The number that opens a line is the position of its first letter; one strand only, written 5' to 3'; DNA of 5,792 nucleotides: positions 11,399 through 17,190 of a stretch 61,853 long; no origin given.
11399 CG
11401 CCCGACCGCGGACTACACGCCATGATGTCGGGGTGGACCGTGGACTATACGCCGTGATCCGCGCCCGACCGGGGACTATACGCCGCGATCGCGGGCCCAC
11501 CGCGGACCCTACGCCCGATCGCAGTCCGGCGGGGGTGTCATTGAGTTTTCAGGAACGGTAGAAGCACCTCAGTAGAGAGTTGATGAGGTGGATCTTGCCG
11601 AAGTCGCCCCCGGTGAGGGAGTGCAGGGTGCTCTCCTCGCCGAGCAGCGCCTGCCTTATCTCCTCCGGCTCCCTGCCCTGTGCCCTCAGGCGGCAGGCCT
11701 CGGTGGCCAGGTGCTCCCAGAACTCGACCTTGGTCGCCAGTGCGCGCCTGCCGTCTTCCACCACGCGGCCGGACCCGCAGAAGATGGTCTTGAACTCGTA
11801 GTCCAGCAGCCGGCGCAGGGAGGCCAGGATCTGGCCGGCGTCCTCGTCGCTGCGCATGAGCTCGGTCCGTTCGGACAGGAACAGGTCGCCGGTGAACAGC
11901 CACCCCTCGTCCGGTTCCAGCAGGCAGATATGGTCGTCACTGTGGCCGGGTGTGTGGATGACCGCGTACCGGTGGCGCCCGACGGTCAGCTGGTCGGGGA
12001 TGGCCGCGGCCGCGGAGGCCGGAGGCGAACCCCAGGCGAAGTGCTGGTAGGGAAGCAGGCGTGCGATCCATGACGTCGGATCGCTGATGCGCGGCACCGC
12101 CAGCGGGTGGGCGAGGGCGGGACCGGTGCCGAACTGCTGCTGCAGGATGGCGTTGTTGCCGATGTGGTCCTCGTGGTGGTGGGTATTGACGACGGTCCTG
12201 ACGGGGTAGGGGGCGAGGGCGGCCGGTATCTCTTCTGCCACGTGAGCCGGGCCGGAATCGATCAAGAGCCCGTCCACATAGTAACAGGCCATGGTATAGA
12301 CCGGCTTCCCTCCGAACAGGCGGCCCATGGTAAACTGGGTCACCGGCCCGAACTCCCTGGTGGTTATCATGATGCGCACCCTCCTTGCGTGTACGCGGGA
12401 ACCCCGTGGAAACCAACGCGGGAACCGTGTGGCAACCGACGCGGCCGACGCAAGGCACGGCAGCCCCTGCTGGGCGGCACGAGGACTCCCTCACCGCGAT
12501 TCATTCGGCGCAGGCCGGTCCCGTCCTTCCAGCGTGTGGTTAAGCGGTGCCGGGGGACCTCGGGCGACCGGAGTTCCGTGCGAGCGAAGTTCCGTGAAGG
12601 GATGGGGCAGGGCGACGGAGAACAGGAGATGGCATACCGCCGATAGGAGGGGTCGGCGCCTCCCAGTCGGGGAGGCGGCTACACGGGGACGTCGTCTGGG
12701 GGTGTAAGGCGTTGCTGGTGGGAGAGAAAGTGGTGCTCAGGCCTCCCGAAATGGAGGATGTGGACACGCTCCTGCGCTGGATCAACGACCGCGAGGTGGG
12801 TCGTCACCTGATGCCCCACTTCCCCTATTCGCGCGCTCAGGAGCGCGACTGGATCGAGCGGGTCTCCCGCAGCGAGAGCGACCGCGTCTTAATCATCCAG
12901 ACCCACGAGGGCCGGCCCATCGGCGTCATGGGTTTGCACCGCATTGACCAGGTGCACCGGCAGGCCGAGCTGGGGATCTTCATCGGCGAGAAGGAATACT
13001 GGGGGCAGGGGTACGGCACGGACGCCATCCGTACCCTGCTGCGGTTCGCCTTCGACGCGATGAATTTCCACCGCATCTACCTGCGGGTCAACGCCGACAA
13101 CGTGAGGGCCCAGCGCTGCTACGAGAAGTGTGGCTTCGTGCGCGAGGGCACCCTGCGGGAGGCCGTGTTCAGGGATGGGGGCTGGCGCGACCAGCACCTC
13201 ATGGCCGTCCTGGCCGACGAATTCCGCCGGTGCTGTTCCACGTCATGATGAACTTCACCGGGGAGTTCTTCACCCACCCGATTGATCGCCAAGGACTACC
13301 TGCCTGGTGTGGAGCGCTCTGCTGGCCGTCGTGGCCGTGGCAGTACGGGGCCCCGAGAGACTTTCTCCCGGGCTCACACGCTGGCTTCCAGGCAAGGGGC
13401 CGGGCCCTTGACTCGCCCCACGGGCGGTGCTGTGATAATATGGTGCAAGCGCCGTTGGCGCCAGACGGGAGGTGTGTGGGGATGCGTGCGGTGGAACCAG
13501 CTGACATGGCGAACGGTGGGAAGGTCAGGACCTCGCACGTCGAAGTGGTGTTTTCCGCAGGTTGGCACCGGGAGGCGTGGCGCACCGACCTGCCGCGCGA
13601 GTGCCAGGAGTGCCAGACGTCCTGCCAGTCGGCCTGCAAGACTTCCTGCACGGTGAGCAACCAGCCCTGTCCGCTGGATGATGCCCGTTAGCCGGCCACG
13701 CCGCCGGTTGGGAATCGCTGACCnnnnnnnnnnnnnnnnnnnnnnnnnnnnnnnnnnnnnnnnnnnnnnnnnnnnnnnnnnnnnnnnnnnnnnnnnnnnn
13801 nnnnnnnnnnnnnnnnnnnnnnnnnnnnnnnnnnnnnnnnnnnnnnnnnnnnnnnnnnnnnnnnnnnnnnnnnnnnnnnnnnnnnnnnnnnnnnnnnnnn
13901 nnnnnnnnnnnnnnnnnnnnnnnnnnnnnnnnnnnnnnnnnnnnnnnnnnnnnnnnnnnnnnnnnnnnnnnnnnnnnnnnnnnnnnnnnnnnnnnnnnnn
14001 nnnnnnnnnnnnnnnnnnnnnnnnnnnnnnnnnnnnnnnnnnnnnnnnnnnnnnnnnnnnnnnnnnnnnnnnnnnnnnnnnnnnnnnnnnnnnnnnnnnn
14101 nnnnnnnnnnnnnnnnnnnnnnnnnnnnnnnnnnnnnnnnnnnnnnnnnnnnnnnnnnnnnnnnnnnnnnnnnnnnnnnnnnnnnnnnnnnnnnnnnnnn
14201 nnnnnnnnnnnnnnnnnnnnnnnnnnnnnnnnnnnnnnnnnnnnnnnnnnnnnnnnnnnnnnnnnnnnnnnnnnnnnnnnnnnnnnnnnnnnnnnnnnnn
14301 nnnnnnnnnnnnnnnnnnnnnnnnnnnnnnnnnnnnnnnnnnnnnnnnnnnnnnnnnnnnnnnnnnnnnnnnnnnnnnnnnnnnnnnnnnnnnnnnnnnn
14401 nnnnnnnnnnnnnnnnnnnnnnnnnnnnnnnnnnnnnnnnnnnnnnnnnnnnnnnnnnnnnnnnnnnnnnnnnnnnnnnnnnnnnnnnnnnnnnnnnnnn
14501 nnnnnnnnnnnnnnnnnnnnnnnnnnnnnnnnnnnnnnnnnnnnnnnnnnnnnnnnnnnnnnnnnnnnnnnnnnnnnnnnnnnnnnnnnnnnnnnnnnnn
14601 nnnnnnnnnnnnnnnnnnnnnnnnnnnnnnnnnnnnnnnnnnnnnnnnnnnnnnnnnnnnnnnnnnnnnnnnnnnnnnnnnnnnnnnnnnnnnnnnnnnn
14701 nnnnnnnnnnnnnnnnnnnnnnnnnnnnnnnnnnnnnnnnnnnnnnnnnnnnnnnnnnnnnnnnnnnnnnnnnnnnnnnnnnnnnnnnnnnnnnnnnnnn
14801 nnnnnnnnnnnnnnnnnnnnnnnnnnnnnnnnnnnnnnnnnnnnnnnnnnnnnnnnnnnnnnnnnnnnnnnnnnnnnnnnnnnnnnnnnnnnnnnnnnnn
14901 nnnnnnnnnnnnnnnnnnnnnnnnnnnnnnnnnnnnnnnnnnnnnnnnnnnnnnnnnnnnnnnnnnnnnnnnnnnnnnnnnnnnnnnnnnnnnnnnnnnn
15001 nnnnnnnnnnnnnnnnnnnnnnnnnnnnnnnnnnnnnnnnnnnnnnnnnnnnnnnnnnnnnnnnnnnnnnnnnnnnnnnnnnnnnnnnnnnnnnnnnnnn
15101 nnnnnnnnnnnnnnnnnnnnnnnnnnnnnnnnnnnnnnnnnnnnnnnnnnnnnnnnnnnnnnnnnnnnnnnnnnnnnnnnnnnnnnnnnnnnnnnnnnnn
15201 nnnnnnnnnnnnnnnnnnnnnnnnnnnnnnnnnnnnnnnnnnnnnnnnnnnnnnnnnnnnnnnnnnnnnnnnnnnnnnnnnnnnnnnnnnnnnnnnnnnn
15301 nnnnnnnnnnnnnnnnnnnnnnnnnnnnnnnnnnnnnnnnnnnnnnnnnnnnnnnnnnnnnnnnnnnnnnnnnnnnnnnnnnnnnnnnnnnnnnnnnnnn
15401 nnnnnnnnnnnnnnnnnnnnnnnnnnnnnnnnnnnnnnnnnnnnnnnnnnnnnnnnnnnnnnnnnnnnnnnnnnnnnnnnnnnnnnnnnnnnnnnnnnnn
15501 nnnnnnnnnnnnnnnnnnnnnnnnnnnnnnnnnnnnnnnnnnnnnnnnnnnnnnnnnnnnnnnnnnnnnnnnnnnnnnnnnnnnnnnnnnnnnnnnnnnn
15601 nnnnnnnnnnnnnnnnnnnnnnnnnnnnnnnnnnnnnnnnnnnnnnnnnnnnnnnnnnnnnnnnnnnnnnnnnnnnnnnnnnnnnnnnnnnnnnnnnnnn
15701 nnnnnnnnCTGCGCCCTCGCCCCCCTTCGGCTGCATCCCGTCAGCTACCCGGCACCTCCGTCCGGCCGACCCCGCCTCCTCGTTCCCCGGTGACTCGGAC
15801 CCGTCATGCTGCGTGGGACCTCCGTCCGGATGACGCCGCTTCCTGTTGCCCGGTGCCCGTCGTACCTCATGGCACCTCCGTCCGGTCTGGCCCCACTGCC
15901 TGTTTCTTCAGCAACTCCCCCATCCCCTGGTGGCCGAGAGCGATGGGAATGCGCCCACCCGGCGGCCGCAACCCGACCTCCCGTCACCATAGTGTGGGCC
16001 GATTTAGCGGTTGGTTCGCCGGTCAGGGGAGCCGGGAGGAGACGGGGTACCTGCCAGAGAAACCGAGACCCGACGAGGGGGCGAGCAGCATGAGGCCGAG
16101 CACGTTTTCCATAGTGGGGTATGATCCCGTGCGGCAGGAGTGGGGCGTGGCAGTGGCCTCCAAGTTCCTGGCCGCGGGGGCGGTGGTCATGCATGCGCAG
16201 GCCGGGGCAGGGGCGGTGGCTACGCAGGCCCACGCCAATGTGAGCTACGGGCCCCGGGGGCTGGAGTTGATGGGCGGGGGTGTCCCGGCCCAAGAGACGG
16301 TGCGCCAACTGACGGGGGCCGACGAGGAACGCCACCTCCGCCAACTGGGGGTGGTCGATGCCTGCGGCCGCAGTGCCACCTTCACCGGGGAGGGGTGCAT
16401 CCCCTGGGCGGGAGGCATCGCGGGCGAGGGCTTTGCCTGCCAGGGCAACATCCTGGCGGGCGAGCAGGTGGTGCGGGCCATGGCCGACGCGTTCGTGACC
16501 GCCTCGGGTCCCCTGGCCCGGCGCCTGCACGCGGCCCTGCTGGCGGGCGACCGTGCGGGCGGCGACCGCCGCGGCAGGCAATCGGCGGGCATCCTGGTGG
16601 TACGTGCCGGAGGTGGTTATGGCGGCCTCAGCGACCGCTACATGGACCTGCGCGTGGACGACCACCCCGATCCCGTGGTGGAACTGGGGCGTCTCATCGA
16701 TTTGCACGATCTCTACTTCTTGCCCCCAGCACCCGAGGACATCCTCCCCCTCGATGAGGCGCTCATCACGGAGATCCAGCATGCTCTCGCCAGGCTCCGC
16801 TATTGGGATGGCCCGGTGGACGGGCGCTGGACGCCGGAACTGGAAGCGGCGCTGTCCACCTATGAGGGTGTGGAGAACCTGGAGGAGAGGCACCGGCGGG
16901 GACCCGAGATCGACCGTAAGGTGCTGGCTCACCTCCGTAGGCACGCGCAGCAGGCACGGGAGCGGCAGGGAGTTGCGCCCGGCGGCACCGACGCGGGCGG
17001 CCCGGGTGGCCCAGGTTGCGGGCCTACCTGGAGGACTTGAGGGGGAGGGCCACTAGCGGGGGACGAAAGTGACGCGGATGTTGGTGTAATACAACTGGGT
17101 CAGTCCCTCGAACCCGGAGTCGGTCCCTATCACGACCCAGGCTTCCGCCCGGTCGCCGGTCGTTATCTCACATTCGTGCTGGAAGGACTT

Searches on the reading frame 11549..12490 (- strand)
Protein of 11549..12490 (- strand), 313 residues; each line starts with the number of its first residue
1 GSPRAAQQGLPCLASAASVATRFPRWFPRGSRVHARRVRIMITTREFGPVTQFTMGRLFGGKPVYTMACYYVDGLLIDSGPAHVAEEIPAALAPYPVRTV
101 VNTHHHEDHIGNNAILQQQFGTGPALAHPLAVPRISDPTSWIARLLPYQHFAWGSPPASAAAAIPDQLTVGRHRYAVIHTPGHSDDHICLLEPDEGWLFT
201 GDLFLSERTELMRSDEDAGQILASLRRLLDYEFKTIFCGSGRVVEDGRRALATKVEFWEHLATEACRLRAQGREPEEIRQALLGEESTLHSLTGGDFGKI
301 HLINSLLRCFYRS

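Call 82: search_protein_families(library=pfam, proteins=[window:11549-12490:-], max_evalue=0.00001)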
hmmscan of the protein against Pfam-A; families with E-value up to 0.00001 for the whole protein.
window:11549-12490:- (313 aa): 1 family
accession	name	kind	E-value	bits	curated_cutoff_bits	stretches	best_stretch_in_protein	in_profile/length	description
PF00753.33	Lactamase_B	-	4.6e-23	82.6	22.7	1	73-239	16-195/196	Metallo-beta-lactamase superfamily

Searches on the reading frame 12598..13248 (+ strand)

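Call 82: search_protein_families(library=pfam, proteins=[window:12598-13248:+], max_evalue=0.00001)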
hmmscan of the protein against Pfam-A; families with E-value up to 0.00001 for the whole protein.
window:12598-13248:+ (216 aa): 6 families
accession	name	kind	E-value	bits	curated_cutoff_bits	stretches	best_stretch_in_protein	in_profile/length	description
PF13302.13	Acetyltransf_3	-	2.8e-33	115.9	25.4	1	45-181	2-138/138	Acetyltransferase (GNAT) domain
PF00583.31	Acetyltransf_1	-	1.3e-18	67.8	20.7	1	73-180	10-116/116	Acetyltransferase (GNAT) family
PF13523.12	Acetyltransf_8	-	2.6e-14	53.5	27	1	52-185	3-142/145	Acetyltransferase (GNAT) domain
PF13420.13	Acetyltransf_4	-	7.8e-11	42.7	24.3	1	48-200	2-154/155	Acetyltransferase (GNAT) domain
PF13508.13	Acetyltransf_7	-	5.2e-08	33.6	27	1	99-181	6-83/84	Acetyltransferase (GNAT) domain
PF13673.13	Acetyltransf_10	-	2.2e-06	28.1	23.6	1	74-185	12-112/128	Acetyltransferase (GNAT) domain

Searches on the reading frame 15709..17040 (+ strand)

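Call 85: search_protein_families(library=pfam, proteins=[window:15709-17040:+], max_evalue=0.00001)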
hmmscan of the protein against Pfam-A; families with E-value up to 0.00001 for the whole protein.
window:15709-17040:+ (443 aa): 2 families
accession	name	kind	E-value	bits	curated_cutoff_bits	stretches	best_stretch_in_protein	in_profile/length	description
PF06267.17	DUF1028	-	7e-74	248.3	26.2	1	132-326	1-193/193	Family of unknown function (DUF1028)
PF08823.16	PG_binding_2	-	1.2e-15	58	21.1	1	336-409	1-74/74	Putative peptidoglycan binding domain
